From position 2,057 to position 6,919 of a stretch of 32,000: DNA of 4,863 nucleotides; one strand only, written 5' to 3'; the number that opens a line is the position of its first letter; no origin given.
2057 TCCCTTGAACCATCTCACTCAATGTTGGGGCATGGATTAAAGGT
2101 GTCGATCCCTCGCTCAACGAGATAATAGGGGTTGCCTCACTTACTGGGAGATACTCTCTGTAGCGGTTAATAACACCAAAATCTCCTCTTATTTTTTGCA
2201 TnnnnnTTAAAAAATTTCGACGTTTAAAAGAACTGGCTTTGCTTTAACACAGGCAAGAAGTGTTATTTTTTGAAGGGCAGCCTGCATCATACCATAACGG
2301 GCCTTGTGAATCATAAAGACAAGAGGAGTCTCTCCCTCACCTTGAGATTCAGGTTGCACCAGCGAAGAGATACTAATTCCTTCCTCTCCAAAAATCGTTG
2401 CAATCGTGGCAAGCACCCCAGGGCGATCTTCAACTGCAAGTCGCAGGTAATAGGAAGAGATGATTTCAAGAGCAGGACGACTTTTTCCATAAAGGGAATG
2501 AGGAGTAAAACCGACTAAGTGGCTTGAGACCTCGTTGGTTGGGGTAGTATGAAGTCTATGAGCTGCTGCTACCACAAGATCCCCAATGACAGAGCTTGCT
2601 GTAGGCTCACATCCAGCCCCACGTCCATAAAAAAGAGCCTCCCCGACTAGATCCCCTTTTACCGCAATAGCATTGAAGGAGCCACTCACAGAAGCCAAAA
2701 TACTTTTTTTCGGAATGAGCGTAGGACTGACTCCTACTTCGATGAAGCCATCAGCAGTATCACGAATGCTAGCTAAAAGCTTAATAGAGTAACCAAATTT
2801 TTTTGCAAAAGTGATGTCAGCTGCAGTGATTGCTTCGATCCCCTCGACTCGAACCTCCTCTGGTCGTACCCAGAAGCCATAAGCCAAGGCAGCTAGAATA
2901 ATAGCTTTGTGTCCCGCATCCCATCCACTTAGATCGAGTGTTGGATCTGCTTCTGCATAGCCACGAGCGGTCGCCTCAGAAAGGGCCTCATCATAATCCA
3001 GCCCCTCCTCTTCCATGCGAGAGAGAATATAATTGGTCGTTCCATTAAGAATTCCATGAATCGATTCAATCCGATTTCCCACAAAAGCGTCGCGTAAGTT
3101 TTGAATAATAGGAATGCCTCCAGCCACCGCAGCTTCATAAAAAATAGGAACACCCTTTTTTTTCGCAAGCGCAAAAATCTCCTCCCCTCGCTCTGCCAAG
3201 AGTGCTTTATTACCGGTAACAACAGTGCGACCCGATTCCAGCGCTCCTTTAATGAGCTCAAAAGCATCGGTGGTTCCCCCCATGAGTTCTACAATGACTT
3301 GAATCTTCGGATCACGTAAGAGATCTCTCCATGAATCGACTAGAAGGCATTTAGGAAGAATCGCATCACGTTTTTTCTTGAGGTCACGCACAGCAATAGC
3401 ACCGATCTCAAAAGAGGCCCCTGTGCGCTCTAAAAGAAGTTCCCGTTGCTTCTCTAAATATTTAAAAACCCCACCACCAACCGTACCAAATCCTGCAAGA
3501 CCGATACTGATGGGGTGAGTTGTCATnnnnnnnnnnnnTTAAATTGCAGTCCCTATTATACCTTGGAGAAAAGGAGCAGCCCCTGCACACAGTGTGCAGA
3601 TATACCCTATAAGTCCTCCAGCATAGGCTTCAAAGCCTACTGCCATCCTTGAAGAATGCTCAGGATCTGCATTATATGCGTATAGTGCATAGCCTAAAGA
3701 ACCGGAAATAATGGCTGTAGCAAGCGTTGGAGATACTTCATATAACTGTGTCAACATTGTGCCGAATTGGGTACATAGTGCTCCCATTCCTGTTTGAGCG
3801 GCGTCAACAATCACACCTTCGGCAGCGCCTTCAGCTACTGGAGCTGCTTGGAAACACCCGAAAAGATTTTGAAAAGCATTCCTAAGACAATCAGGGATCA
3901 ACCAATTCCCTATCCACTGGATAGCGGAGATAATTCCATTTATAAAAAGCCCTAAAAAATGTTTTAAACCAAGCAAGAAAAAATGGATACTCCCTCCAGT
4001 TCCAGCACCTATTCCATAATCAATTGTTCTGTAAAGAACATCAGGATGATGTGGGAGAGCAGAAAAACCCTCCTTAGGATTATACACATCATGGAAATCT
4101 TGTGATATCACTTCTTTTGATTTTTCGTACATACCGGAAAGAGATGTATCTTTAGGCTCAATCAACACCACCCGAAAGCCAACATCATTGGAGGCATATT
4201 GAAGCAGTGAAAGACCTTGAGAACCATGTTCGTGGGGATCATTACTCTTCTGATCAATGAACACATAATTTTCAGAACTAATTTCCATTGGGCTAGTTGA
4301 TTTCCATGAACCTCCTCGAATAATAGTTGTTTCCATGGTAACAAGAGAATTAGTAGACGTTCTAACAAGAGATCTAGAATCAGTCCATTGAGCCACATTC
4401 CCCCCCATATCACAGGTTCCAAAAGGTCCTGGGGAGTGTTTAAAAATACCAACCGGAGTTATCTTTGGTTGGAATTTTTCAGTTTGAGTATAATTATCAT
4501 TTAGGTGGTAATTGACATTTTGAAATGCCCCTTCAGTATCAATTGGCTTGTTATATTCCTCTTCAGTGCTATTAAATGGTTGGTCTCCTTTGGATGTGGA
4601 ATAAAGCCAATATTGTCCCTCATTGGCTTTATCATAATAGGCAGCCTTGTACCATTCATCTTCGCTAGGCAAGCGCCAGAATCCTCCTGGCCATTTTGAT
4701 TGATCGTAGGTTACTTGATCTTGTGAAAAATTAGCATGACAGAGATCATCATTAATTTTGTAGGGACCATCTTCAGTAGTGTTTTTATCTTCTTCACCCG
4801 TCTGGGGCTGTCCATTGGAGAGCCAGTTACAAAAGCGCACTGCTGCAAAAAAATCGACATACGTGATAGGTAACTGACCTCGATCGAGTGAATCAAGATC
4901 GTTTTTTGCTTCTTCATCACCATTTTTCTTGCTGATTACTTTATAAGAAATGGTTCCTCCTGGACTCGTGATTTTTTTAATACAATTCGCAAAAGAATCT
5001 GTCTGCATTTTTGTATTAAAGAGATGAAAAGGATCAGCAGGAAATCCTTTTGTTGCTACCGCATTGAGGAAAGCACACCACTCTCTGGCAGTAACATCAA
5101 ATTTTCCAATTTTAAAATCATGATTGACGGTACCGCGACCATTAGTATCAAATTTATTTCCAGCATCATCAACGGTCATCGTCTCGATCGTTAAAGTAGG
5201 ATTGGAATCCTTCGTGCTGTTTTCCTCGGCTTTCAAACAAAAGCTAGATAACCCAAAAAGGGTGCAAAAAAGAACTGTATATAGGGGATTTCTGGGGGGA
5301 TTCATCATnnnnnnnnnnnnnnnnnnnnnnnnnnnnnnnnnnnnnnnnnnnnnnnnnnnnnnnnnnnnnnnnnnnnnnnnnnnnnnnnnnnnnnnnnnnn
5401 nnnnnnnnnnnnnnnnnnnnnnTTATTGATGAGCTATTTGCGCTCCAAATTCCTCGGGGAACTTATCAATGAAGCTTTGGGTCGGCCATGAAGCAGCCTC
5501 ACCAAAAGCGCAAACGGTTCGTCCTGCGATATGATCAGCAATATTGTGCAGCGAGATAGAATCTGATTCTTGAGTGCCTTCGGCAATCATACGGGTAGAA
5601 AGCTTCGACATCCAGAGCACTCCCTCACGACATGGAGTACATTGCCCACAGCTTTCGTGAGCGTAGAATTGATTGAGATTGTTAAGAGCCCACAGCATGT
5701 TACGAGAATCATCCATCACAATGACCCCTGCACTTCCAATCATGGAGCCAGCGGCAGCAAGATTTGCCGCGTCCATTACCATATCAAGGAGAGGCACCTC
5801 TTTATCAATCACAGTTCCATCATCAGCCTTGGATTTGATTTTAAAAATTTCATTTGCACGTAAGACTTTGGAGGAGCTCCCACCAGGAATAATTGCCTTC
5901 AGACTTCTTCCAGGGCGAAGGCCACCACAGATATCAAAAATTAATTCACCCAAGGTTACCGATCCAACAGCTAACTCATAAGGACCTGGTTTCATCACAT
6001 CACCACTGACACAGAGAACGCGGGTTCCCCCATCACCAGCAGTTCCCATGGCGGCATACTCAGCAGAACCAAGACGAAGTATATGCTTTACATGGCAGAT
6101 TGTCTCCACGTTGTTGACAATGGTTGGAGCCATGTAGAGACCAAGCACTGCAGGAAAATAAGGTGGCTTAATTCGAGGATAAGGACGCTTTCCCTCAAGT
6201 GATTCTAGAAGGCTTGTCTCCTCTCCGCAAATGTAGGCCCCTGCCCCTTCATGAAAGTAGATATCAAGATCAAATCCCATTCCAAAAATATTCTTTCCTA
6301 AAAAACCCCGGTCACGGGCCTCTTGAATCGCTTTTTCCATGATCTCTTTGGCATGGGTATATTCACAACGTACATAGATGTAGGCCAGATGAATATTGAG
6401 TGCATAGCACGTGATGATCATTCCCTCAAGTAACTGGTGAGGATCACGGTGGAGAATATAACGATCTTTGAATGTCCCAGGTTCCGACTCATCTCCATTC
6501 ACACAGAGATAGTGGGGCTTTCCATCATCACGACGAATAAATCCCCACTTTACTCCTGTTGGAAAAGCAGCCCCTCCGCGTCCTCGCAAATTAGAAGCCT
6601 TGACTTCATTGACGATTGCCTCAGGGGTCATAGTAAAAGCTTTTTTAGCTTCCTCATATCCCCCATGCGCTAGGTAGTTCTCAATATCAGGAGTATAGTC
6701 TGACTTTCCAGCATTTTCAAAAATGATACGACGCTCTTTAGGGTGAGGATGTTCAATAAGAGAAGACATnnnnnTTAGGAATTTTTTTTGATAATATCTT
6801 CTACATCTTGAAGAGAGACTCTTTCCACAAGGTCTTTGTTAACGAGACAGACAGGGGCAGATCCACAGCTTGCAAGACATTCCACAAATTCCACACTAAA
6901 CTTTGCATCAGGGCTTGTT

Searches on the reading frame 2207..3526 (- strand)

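Call 78: search_protein_families(library=pfam, proteins=[window:2207-3526:-], max_evalue=0.00001)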
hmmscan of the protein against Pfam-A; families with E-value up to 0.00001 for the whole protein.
window:2207-3526:- (439 aa): 4 families
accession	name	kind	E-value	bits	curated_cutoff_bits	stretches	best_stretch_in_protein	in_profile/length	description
PF00742.24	Homoserine_dh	-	8.2e-65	218.3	22.9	1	139-318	1-173/173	Homoserine dehydrogenase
PF03447.22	NAD_binding_3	-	7.7e-20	72.2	24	1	12-131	1-116/116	Homoserine dehydrogenase, NAD binding domain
PF01842.31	ACT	-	4.4e-09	36.4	27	1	359-420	1-60/66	ACT domain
PF22629.2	ACT_AHAS_ss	-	6.1e-06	26.8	27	0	361-421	1-62/67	AHAS small subunit-like ACT domain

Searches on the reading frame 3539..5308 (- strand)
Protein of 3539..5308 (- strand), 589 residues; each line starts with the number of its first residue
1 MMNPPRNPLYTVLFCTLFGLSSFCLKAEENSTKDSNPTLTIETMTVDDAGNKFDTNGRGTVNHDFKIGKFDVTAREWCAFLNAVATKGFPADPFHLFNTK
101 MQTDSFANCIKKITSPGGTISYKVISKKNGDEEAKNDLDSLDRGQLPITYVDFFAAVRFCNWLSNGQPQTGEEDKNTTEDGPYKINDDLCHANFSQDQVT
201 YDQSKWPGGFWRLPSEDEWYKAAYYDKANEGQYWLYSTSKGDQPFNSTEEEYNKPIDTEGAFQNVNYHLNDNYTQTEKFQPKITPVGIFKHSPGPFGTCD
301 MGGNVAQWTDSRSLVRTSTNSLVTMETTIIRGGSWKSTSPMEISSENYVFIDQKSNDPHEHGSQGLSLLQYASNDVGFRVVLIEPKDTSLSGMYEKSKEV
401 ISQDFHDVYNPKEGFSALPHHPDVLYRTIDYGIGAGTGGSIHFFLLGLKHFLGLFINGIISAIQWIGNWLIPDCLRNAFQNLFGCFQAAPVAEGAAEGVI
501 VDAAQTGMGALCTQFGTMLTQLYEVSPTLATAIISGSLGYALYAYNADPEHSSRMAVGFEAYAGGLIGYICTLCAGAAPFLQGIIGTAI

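Call 78: search_protein_families(library=pfam, proteins=[window:3539-5308:-], max_evalue=0.00001)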
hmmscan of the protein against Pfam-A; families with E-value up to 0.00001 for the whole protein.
window:3539-5308:- (589 aa): 1 family
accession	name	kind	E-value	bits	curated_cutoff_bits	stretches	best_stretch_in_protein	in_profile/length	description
PF03781.23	FGE-sulfatase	-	4.6e-25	89.2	23.3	1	59-345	32-231/255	Sulfatase-modifying factor enzyme 1-like domain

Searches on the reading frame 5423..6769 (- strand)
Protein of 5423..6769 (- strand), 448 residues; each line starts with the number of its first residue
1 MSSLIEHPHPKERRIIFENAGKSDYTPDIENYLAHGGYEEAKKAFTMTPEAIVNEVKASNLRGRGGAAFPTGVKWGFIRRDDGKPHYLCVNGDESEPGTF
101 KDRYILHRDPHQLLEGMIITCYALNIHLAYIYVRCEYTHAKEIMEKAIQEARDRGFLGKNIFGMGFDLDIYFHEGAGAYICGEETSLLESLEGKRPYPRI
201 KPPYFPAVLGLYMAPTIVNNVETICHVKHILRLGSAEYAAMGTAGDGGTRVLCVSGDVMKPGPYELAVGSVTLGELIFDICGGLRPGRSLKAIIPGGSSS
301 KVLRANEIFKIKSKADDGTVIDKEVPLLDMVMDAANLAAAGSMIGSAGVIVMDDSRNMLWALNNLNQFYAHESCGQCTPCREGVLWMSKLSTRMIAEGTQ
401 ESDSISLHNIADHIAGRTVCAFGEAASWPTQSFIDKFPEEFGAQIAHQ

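Call 41: search_protein_families(library=pfam, proteins=[window:5423-6769:-])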
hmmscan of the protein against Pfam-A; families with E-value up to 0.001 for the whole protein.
window:5423-6769:- (448 aa): 3 families
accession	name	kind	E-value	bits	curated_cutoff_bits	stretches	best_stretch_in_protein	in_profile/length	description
PF01512.22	Complex1_51K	-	4.2e-47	160.2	31.2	1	56-228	1-149/150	Nuo51 FMN-binding domain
PF10589.14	NADH_4Fe-4S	-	1.1e-25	89.8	23.5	1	362-443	3-84/85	NADH-ubiquinone oxidoreductase-F iron-sulfur binding region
PF22461.2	SLBB_2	-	6.8e-07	29.7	27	1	252-307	3-59/79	SLBB domain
